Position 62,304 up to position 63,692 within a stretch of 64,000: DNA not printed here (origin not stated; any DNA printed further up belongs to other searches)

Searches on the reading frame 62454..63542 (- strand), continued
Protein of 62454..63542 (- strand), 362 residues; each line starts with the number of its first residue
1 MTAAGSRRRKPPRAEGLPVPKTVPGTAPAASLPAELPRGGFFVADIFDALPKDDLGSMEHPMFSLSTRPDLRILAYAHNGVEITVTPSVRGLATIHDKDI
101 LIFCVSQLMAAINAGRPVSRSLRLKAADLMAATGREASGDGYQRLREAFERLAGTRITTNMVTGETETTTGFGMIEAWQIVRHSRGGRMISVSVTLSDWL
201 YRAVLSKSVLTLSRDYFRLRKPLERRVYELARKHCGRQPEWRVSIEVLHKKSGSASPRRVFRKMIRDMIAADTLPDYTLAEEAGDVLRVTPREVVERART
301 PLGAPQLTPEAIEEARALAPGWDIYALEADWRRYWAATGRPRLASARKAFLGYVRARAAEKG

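Call 68: get_annotated_region(hit=H166, flank=4500)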
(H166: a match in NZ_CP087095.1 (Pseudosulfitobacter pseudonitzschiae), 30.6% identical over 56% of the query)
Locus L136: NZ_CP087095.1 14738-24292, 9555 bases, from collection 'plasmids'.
description: Pseudosulfitobacter pseudonitzschiae strain SC1-26 plasmid P5, complete sequence
organism: Pseudosulfitobacter pseudonitzschiae (NCBI taxid 1402135)
taxonomy: Bacteria; Pseudomonadota; Alphaproteobacteria; Rhodobacterales; Roseobacteraceae; Pseudosulfitobacter; Pseudosulfitobacter pseudonitzschiae
host: -; source: Skeletonema costatum,The surface seawater at the Pearl River Estuary; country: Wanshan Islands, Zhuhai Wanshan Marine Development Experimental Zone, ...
typing (MOB-suite, as given by PLSDB): non-mobilizable; replicon rep_cluster_361
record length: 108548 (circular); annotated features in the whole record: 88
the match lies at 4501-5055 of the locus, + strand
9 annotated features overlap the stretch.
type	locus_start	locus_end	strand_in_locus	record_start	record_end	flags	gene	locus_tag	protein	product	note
CDS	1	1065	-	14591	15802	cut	-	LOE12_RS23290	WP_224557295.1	efflux RND transporter periplasmic adaptor subunit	GO:0006810 - transport [Evidence IEA]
CDS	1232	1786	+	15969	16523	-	-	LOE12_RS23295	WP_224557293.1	TetR family transcriptional regulator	-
CDS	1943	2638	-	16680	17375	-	-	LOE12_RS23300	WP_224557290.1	DnaA N-terminal domain-containing protein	-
CDS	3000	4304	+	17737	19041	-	-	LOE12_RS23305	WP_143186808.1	AAA family ATPase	-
CDS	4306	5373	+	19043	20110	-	-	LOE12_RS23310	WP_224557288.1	ParB N-terminal domain-containing protein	-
CDS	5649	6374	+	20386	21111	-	-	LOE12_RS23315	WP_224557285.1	ribonuclease activity regulator RraA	-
CDS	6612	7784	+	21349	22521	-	-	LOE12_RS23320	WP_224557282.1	M20 aminoacylase family protein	-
CDS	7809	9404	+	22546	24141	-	-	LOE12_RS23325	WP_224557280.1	ABC transporter substrate-binding protein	-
CDS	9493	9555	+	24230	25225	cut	-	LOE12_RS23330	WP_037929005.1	ABC transporter permease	GO:0055085 - transmembrane transport [Evidence IEA]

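Call 70: get_annotated_region(hit=H127, flank=4500)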
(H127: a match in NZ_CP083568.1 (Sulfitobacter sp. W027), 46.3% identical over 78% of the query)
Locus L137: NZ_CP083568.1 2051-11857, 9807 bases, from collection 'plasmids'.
description: Sulfitobacter sp. W027 plasmid unnamed4, complete sequence
organism: Sulfitobacter sp. W027 (NCBI taxid 2867025)
taxonomy: Bacteria; Pseudomonadota; Alphaproteobacteria; Rhodobacterales; Roseobacteraceae; Sulfitobacter; Sulfitobacter sp. W027
host: -; source: -; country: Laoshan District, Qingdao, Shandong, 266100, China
typing (MOB-suite, as given by PLSDB): non-mobilizable
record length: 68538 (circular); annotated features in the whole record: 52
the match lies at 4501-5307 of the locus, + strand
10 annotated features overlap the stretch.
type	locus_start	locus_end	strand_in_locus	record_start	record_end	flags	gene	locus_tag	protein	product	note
CDS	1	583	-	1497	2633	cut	-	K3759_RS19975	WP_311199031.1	DNA polymerase IV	GO:0006281 - DNA repair [Evidence IEA]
CDS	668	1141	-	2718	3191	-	-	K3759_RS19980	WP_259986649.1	CAP domain-containing protein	-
CDS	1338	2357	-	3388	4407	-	-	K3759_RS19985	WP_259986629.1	replication initiator protein A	-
CDS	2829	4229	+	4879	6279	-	-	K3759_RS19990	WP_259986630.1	AAA family ATPase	-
CDS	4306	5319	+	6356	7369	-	-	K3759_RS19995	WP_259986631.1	ParB N-terminal domain-containing protein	-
CDS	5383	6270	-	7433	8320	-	rfbA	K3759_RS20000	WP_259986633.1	glucose-1-phosphate thymidylyltransferase RfbA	GO:0019305 - dTDP-rhamnose biosynthetic process [Evidence IEA]; GO:0009243 - O antigen biosynthetic process [Evidence ...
CDS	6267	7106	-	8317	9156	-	rfbD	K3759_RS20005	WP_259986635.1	dTDP-4-dehydrorhamnose reductase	GO:0019305 - dTDP-rhamnose biosynthetic process [Evidence IEA]; GO:0009243 - O antigen biosynthetic process [Evidence ...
CDS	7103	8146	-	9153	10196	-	rfbB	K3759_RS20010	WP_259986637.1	dTDP-glucose 4,6-dehydratase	GO:0019305 - dTDP-rhamnose biosynthetic process [Evidence IEA]; GO:0009243 - O antigen biosynthetic process [Evidence ...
CDS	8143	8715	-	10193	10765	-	rfbC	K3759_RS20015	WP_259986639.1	dTDP-4-dehydrorhamnose 3,5-epimerase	GO:0019305 - dTDP-rhamnose biosynthetic process [Evidence IEA]; GO:0009243 - O antigen biosynthetic process [Evidence ...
CDS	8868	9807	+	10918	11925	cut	-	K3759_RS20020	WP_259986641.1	glycosyltransferase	-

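Call 71: get_annotated_region(hit=H128, flank=4500)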
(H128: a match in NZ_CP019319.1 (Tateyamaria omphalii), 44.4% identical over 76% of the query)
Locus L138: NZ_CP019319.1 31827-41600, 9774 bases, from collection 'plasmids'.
description: Tateyamaria omphalii strain DOK1-4 plasmid pDOK1-4-7, complete sequence
organism: Tateyamaria omphalii (NCBI taxid 299262)
taxonomy: Bacteria; Pseudomonadota; Alphaproteobacteria; Rhodobacterales; Roseobacteraceae; Tateyamaria; Tateyamaria omphalii
host: -; source: Single cell,seawater; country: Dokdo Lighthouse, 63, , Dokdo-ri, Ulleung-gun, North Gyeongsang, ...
typing (MOB-suite, as given by PLSDB): non-mobilizable; replicon rep_cluster_252
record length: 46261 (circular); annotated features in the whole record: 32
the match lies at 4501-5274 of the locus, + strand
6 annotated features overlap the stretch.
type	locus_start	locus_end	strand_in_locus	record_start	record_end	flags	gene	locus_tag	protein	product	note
CDS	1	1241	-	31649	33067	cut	-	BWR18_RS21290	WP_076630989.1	DUF2793 domain-containing protein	-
CDS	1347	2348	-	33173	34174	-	-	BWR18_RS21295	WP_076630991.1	replication initiator protein A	-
CDS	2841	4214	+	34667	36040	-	-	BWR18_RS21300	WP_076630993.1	AAA family ATPase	-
CDS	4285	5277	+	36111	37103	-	-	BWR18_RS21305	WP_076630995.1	ParB N-terminal domain-containing protein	-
CDS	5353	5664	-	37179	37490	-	-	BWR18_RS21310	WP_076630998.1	hypothetical protein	-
CDS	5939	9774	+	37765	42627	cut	-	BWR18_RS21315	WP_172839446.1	S8 family serine peptidase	GO:0006508 - proteolysis [Evidence IEA]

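Call 72: get_annotated_region(hit=H136, flank=4500)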
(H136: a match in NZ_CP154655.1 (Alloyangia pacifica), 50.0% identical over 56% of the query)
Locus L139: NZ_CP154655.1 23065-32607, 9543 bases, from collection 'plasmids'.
description: Alloyangia pacifica strain T6124 plasmid plas4, complete sequence
organism: Alloyangia pacifica (NCBI taxid 311180)
taxonomy: Bacteria; Pseudomonadota; Alphaproteobacteria; Rhodobacterales; Roseobacteraceae; Alloyangia; Alloyangia pacifica
host: -; source: -; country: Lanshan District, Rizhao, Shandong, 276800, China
typing (MOB-suite, as given by PLSDB): non-mobilizable; replicon rep_cluster_252
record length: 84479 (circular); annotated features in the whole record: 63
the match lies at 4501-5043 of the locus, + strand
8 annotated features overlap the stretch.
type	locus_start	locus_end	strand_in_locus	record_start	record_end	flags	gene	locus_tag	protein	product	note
CDS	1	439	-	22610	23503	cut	-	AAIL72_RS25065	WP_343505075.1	WcbI family polysaccharide biosynthesis putative acetyltransferase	-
CDS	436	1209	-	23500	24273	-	-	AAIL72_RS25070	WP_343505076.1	hypothetical protein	-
CDS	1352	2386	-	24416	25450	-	-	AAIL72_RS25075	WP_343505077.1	replication initiator protein A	-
CDS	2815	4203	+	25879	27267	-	-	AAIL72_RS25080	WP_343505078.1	AAA family ATPase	-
CDS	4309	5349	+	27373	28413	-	-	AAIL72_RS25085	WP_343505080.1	ParB N-terminal domain-containing protein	-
CDS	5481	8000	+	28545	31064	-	-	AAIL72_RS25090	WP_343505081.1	glycosyltransferase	-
CDS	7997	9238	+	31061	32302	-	-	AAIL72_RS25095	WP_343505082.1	hypothetical protein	-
CDS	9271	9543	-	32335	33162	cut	-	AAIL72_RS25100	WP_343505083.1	ABC transporter permease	-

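Call 73: get_annotated_region(hit=H137, flank=4500)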
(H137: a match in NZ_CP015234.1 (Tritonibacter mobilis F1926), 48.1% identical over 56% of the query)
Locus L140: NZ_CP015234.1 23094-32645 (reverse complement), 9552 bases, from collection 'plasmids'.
description: Tritonibacter mobilis F1926 plasmid unnamed4, complete sequence
organism: Tritonibacter mobilis F1926 (NCBI taxid 1265309)
taxonomy: Bacteria; Pseudomonadota; Alphaproteobacteria; Rhodobacterales; Paracoccaceae; Tritonibacter; Tritonibacter mobilis; Tritonibacter mobilis F1926
host: -; source: cell culture,seawater; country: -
typing (MOB-suite, as given by PLSDB): non-mobilizable; replicon rep_cluster_1016
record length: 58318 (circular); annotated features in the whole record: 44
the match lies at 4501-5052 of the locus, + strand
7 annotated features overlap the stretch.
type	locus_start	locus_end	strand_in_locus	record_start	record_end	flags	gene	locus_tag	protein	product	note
CDS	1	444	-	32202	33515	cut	-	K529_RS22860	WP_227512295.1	sugar transporter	-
CDS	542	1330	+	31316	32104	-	-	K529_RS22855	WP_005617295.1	ABC transporter permease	-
CDS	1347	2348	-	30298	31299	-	-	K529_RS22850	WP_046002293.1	replication initiator protein A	-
CDS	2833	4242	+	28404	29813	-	-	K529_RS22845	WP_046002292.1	AAA family ATPase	-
CDS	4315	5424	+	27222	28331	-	-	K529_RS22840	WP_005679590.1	ParB N-terminal domain-containing protein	-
CDS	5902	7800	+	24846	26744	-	-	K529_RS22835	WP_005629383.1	nucleoside-diphosphate sugar epimerase/dehydratase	GO:0000271 - polysaccharide biosynthetic process [Evidence IEA]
CDS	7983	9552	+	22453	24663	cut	-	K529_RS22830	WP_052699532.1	YjbH domain-containing protein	-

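Call 74: get_annotated_region(hit=H139, flank=4500)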
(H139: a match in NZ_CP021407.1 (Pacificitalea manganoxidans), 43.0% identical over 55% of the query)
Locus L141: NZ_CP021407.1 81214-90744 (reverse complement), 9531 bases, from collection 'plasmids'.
description: Pacificitalea manganoxidans strain DY25 plasmid pDY25-C, complete sequence
organism: Pacificitalea manganoxidans (NCBI taxid 1411902)
taxonomy: Bacteria; Pseudomonadota; Alphaproteobacteria; Rhodobacterales; Paracoccaceae; Pacificitalea; Pacificitalea manganoxidans
host: -; source: cell culture,sediment; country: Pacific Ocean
typing (MOB-suite, as given by PLSDB): non-mobilizable; replicon rep_cluster_229
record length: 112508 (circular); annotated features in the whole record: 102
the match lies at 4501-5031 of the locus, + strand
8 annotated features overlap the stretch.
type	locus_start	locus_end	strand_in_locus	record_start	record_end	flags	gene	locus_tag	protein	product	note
CDS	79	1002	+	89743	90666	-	-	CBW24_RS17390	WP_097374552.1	branched-chain amino acid ABC transporter permease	GO:0015803 - branched-chain amino acid transport [Evidence IEA]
CDS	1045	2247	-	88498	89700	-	-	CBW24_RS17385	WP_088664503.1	replication initiation protein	GO:0006270 - DNA replication initiation [Evidence IEA]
CDS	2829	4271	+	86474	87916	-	-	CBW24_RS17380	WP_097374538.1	AAA family ATPase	-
CDS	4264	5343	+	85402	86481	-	-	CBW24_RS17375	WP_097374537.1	ParB N-terminal domain-containing protein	-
CDS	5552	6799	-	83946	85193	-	-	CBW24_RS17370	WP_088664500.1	TRAP transporter large permease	GO:0008643 - carbohydrate transport [Evidence IEA]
CDS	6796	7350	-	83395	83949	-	-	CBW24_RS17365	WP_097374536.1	TRAP transporter small permease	-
CDS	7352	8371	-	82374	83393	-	-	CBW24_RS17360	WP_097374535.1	TRAP transporter substrate-binding protein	-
CDS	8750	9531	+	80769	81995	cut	-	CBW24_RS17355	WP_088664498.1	amino acid ABC transporter substrate-binding protein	-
